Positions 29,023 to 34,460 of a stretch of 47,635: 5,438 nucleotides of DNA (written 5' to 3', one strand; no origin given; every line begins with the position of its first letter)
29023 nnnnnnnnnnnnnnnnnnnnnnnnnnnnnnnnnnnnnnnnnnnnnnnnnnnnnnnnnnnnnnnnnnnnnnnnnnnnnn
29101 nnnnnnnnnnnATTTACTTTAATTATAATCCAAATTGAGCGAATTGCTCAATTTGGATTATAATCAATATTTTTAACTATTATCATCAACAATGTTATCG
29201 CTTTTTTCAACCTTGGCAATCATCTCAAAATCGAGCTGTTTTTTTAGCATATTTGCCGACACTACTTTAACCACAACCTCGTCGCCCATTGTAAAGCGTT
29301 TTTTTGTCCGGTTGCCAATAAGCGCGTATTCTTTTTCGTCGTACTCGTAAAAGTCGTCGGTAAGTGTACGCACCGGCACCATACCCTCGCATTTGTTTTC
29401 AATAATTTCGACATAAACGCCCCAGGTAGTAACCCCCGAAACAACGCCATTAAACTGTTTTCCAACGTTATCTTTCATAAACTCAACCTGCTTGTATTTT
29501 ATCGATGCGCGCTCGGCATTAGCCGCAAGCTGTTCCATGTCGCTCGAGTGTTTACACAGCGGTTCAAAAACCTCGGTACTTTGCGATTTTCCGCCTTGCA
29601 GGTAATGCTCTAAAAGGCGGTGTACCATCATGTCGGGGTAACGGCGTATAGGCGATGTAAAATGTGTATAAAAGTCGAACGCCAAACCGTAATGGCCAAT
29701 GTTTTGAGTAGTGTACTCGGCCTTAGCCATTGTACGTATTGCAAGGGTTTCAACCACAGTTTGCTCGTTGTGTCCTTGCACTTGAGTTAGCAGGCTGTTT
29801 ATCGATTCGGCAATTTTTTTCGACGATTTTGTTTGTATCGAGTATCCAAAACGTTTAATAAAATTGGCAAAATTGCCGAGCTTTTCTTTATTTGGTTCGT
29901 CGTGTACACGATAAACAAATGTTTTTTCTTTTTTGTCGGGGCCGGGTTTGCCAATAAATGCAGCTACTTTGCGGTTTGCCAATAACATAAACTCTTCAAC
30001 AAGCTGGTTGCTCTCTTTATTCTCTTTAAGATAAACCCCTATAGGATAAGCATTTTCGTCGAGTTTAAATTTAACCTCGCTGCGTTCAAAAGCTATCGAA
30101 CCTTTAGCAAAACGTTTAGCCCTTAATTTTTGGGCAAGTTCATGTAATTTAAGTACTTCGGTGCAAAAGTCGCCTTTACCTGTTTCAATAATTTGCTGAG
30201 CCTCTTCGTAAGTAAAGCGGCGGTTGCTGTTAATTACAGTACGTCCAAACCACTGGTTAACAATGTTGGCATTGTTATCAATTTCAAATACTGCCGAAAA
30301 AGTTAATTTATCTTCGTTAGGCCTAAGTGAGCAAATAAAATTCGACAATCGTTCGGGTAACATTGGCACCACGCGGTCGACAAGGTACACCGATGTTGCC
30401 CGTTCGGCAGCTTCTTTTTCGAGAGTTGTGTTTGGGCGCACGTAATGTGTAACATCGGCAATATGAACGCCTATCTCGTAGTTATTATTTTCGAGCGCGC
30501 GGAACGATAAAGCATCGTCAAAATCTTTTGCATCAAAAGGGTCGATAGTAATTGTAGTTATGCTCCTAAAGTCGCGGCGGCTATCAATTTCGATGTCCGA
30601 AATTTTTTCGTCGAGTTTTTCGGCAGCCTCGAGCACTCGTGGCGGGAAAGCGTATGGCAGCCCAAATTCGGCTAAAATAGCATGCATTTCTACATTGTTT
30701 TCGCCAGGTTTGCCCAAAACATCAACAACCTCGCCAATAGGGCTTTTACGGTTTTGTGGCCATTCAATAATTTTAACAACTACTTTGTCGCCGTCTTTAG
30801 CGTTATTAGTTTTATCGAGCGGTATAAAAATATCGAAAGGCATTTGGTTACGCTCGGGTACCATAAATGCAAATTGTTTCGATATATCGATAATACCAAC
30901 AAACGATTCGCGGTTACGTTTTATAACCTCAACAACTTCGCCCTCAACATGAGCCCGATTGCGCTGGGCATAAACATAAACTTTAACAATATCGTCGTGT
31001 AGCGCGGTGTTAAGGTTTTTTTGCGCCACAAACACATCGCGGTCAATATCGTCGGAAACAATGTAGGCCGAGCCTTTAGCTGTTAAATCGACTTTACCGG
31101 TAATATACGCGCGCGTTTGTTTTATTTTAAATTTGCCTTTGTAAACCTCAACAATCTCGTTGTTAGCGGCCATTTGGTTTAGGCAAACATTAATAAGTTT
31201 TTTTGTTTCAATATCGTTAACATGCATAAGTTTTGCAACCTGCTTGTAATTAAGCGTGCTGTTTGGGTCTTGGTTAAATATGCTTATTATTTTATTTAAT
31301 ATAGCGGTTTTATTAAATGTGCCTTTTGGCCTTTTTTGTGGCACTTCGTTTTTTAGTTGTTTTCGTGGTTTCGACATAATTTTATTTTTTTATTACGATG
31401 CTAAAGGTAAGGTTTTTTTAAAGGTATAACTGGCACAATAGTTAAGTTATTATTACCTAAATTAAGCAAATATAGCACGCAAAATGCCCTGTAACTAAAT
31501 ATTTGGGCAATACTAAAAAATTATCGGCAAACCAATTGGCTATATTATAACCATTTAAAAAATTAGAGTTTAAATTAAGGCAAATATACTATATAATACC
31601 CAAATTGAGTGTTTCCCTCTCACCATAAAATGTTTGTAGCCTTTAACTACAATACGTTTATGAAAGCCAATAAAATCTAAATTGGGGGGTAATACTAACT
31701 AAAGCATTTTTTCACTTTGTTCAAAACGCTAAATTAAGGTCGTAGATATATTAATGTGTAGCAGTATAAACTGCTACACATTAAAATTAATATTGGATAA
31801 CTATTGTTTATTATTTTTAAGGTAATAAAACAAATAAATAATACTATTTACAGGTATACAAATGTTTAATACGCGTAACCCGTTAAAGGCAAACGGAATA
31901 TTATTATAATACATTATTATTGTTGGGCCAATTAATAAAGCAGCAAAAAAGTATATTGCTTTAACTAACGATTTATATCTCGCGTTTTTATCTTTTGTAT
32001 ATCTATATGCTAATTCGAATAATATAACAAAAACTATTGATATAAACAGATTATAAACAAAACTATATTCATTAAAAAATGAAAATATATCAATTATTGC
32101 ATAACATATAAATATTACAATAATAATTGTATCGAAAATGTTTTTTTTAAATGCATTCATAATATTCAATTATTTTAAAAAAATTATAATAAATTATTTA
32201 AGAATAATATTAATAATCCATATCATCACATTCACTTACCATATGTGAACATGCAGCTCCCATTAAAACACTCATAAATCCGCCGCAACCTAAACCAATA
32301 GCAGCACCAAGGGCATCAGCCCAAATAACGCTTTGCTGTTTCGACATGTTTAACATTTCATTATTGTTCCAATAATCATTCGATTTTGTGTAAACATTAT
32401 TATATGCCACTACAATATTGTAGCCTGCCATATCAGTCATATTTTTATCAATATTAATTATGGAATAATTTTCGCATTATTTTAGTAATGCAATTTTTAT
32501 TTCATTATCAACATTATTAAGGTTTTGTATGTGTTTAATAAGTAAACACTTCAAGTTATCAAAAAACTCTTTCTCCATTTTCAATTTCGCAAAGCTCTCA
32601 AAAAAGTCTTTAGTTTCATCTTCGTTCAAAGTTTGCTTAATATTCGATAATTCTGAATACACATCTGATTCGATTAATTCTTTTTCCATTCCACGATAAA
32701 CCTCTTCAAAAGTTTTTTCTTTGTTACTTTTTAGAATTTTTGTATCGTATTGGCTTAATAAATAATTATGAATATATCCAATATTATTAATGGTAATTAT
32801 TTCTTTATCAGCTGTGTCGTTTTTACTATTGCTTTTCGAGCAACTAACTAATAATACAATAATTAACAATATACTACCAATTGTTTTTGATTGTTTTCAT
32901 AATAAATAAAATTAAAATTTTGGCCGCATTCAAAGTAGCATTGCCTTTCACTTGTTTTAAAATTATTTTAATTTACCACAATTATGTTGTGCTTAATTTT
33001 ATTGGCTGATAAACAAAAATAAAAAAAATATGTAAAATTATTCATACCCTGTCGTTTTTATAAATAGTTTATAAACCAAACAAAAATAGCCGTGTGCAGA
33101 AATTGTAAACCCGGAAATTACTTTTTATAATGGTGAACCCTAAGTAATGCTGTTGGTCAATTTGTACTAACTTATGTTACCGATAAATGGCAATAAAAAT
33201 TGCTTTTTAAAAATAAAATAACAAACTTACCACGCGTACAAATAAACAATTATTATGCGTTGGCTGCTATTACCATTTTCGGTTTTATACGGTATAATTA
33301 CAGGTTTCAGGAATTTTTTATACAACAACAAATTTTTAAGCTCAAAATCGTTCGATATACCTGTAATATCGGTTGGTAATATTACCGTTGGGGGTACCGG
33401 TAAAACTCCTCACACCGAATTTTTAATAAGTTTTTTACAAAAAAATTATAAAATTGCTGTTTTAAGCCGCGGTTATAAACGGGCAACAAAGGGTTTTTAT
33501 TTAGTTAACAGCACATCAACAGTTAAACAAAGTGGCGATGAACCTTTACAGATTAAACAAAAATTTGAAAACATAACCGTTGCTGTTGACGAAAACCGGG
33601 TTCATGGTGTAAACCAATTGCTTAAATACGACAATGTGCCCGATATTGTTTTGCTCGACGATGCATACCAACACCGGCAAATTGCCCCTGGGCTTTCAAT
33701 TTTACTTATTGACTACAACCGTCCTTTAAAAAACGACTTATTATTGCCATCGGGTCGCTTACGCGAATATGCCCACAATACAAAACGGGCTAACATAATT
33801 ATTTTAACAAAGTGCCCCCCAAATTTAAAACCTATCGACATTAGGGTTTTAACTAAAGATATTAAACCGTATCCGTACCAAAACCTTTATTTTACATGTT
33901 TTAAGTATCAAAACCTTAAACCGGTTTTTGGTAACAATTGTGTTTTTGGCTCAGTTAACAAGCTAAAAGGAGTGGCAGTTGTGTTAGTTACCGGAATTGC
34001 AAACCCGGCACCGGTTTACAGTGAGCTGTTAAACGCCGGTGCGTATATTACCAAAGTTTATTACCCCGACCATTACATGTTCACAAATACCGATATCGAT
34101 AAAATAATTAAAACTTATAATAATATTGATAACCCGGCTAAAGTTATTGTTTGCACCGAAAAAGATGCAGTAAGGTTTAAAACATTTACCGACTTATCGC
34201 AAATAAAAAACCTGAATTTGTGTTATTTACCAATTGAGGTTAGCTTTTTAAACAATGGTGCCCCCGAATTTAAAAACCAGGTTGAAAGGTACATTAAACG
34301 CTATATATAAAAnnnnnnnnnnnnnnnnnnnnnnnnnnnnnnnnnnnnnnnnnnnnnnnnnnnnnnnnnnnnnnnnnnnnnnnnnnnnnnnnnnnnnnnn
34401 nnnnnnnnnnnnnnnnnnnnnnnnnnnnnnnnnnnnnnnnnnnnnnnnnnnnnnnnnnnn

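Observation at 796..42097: Dense MITE-like repeat family: ~141-bp elements with 13-bp terminal inverted repeats and 5-bp target-site duplications, at least 11 copies in 47.6 kb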

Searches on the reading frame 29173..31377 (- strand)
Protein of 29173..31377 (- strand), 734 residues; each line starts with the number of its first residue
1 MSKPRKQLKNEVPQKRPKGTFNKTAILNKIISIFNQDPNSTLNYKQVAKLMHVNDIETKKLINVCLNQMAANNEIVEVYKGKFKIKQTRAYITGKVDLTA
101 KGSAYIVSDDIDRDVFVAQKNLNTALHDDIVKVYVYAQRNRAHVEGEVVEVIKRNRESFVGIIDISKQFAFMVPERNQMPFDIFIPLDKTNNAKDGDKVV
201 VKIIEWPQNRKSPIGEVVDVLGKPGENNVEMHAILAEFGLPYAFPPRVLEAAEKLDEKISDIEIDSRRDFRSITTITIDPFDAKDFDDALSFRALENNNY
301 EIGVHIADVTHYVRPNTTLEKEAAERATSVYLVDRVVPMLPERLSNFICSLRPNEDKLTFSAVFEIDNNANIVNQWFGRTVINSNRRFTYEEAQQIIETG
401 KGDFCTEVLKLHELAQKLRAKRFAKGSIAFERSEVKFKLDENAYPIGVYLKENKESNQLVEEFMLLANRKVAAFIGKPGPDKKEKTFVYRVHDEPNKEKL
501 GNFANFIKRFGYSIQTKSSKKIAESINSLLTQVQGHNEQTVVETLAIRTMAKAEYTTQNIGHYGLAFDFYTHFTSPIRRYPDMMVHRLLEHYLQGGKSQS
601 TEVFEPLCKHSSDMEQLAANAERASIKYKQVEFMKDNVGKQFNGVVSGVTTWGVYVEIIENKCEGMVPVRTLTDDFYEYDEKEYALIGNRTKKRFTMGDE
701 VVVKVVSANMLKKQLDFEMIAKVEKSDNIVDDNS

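Call 31: search_protein_families(library=pfam, proteins=[window:29173-31377:-])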
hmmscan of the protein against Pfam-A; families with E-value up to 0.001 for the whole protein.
window:29173-31377:- (734 aa): 7 families
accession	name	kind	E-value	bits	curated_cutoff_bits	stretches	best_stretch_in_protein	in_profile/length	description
PF00773.25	RNB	-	1.8e-113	379.6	29.3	1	267-594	1-325/326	RNB domain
PF17876.7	CSD2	-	1.2e-34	118.7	26.2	2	171-245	1-74/74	Cold shock domain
PF08206.17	OB_RNB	-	2.9e-19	68.9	24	2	166-220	7-58/58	Ribonuclease B OB domain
PF17849.7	OB_Dis3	-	3e-12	46.9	22.8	1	170-238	2-76/77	Dis3-like cold-shock domain 2 (CSD2)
PF22896.3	OB_RNR_1st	-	8e-10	39.2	28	1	70-141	24-95/99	Ribonuclease R, OB first domain, N-terminal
PF00575.29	S1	-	2.7e-07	31.3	22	1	635-717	1-71/74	S1 RNA binding domain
PF25049.1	OB_HELZ2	-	1e-06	28.9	29.3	0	192-222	55-86/90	3'-5' exoribonuclease HELZ2, OB-fold domain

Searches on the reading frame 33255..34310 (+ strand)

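Call 31: search_protein_families(library=pfam, proteins=[window:33255-34310:+])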
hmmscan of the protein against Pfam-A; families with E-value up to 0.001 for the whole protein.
window:33255-34310:+ (351 aa): 1 family
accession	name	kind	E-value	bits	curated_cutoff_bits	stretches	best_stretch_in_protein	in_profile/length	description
PF02606.20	LpxK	-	5.3e-84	282.5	27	1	2-345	2-325/328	Tetraacyldisaccharide-1-P 4'-kinase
